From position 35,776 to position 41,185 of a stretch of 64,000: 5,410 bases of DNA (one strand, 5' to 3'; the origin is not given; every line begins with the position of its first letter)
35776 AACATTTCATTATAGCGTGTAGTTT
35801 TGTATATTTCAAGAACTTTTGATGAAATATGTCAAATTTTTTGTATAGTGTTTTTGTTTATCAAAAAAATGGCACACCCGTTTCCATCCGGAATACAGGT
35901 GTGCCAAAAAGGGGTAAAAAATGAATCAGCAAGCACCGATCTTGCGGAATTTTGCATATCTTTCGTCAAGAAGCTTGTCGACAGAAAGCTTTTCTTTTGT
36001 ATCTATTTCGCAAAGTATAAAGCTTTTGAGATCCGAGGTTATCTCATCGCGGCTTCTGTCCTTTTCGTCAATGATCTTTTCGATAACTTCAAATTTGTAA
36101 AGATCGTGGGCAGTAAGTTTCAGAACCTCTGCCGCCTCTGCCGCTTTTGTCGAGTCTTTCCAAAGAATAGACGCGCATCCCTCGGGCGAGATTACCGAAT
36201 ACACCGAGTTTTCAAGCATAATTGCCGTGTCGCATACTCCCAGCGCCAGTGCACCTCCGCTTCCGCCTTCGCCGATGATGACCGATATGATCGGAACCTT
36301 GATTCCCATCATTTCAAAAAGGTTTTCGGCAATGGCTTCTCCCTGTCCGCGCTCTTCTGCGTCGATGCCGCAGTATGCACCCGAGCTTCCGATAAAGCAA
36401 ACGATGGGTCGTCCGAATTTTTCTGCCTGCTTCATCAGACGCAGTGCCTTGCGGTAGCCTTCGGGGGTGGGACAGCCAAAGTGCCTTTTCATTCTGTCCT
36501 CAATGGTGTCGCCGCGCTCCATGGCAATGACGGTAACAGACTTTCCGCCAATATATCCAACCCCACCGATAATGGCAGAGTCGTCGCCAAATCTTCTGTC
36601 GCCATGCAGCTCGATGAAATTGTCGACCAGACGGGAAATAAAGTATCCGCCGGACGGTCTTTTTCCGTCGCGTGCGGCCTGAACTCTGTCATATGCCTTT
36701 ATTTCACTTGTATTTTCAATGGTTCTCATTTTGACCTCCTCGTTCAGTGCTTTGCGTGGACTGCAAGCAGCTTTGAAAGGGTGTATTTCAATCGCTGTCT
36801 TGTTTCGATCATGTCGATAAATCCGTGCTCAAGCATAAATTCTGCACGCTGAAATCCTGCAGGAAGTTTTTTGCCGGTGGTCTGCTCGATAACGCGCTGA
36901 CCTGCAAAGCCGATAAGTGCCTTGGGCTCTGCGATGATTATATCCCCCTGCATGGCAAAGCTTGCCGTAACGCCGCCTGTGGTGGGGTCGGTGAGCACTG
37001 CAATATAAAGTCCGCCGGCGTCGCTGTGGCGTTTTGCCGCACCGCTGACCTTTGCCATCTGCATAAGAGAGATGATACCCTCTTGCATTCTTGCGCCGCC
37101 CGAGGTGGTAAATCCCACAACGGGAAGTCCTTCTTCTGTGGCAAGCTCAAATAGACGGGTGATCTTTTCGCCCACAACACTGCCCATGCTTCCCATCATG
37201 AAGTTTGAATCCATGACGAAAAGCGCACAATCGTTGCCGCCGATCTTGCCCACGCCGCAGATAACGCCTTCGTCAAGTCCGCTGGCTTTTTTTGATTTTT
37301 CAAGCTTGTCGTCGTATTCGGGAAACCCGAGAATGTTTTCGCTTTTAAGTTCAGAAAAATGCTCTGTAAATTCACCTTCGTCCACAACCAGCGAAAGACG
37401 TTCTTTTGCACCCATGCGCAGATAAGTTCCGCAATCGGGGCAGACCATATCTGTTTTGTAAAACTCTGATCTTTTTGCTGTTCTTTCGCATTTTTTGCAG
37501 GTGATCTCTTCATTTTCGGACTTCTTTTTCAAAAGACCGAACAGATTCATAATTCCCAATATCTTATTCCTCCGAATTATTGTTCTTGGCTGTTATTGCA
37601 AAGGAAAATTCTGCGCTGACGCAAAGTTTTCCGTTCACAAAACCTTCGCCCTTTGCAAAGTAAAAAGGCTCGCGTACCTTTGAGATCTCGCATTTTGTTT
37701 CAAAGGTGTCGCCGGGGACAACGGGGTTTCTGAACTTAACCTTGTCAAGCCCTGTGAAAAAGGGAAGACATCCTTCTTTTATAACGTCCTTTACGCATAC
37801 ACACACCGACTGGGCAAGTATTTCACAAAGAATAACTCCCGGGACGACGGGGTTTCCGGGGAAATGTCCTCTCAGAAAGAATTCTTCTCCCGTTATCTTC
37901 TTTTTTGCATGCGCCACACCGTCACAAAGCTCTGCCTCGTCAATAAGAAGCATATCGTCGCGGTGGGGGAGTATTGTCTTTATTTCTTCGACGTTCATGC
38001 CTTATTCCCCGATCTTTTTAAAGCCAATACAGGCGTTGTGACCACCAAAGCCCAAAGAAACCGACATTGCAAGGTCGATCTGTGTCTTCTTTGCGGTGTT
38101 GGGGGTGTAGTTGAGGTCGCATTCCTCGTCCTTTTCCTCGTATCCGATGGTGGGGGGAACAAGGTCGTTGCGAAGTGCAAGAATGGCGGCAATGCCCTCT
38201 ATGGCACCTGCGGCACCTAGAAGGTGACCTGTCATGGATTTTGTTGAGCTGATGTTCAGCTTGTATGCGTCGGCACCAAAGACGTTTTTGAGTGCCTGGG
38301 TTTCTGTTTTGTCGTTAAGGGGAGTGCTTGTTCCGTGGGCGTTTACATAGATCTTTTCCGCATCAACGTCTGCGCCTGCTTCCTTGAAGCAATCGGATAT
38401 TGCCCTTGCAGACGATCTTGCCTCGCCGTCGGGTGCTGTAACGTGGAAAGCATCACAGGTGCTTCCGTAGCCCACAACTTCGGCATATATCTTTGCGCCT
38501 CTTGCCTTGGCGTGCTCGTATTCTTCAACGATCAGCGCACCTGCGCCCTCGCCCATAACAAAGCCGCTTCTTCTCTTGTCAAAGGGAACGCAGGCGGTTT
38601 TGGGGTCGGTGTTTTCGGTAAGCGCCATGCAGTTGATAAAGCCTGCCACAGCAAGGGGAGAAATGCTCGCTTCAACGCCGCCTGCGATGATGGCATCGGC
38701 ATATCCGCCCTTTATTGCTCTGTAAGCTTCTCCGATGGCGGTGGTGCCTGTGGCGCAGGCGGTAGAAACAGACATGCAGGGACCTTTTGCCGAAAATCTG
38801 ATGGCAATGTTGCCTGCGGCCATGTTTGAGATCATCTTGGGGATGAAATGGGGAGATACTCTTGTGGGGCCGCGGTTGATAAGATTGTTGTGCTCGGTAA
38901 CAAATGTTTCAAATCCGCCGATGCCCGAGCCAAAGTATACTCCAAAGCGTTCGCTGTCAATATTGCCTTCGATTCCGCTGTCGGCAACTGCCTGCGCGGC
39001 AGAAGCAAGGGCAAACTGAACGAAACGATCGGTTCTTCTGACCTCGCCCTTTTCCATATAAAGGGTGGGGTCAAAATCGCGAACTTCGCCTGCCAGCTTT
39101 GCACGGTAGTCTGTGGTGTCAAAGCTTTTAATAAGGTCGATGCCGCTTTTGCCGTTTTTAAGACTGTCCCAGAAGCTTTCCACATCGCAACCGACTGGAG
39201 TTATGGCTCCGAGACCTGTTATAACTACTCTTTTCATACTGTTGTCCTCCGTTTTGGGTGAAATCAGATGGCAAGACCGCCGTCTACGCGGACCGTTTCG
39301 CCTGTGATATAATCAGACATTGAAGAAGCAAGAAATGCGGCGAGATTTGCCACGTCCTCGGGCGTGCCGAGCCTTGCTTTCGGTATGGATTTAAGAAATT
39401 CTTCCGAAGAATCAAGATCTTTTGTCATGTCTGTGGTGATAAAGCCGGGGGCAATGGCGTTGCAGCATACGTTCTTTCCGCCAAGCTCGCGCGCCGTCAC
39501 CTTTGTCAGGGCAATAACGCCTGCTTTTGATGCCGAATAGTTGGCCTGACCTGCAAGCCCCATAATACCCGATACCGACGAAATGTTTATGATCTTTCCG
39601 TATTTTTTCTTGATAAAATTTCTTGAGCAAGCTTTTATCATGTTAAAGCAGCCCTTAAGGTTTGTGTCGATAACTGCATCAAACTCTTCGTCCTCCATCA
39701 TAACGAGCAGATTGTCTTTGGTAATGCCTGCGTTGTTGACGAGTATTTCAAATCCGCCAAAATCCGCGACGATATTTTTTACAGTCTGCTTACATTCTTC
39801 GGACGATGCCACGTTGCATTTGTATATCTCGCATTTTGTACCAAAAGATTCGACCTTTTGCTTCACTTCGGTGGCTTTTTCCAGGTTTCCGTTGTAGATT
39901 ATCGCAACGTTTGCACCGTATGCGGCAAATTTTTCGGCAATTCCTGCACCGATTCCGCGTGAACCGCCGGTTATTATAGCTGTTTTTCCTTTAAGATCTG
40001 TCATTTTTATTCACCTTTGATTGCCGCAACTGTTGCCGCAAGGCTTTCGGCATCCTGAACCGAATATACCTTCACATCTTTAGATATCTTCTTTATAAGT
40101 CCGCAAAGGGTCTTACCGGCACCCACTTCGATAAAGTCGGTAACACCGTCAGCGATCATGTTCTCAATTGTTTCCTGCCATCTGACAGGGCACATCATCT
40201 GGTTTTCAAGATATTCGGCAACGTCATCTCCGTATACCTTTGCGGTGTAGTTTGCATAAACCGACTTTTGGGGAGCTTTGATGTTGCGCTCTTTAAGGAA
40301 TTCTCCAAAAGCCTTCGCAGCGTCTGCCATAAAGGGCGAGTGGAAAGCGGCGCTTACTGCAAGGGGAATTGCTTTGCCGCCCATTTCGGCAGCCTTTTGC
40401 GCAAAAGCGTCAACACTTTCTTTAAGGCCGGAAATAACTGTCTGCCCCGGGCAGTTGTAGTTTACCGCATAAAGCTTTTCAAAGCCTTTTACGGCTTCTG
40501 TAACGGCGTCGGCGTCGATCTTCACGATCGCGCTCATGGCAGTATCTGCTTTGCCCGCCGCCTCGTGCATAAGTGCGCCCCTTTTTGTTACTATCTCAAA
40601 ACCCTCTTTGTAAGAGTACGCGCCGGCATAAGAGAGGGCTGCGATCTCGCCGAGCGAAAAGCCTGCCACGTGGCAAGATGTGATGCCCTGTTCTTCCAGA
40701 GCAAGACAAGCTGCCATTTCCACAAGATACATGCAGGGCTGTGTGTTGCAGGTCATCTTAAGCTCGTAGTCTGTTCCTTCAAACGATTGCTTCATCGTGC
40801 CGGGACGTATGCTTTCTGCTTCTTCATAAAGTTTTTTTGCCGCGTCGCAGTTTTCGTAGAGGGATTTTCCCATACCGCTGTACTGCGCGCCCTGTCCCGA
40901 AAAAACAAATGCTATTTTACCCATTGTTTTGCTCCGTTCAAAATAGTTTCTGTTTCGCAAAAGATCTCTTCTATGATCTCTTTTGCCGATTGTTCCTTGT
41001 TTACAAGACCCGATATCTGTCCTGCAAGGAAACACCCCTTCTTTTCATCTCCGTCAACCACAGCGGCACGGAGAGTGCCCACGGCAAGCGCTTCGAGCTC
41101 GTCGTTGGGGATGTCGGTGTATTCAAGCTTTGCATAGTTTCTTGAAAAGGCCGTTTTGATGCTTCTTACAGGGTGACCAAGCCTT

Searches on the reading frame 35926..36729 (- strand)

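Call 40: search_protein_families(library=pfam, proteins=[window:35926-36729:-], max_evalue=0.001)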
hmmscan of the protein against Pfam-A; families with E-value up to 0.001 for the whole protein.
window:35926-36729:- (267 aa): 2 families
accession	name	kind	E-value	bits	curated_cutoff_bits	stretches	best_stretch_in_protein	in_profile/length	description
PF03255.19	ACCA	-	8.7e-110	367.2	23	1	7-265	48-310/310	Acetyl co-enzyme A carboxylase carboxyltransferase-like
PF01039.27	Carboxyl_trans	-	1.6e-14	53.9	22.3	1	52-207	283-429/493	Carboxyl transferase domain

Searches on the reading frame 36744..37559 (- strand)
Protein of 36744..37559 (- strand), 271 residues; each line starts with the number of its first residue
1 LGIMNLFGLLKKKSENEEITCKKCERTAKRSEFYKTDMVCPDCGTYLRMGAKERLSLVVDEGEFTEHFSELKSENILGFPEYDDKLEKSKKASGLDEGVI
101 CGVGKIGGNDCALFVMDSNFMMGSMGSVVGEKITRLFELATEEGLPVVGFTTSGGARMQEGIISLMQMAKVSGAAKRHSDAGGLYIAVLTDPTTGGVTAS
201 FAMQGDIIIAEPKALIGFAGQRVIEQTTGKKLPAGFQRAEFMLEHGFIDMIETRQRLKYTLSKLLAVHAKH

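Call 40: search_protein_families(library=pfam, proteins=[window:36744-37559:-], max_evalue=0.001)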
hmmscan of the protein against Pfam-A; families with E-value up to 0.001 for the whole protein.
window:36744-37559:- (271 aa): 1 family
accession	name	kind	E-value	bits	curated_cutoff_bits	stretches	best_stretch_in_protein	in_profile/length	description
PF01039.27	Carboxyl_trans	-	1.8e-24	86.7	22.3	1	79-232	23-181/493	Carboxyl transferase domain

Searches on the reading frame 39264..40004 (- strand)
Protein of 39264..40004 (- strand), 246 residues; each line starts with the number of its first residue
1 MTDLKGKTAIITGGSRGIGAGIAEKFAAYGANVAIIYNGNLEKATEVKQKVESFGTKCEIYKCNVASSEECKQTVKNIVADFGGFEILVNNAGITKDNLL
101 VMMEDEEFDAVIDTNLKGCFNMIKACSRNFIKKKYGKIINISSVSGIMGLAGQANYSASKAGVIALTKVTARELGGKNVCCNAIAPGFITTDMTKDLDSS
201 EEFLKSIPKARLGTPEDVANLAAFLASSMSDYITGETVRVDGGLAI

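Call 40: search_protein_families(library=pfam, proteins=[window:39264-40004:-], max_evalue=0.001)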
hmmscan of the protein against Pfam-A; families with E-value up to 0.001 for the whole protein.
window:39264-40004:- (246 aa): 4 families
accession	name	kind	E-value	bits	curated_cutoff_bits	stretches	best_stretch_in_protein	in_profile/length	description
PF13561.12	adh_short_C2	-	3.9e-66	223.4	27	1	16-244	6-235/236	Enoyl-(Acyl carrier protein) reductase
PF00106.31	adh_short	-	1.4e-58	198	26.6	1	7-200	1-193/195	short chain dehydrogenase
PF08659.16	KR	-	2.5e-21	76.8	22.6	1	8-168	2-161/180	KR domain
PF01370.27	Epimerase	-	3.5e-05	23.8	20.9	1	10-149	2-120/240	NAD dependent epimerase/dehydratase family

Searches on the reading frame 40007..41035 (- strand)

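Call 40: search_protein_families(library=pfam, proteins=[window:40007-41035:-], max_evalue=0.001)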
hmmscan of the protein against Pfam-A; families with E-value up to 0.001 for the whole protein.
window:40007-41035:- (342 aa): 1 family
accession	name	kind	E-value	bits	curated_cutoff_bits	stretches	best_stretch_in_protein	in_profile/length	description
PF00698.26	Acyl_transf_1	-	4.7e-36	125.3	32.7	1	43-319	2-280/319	Acyl transferase domain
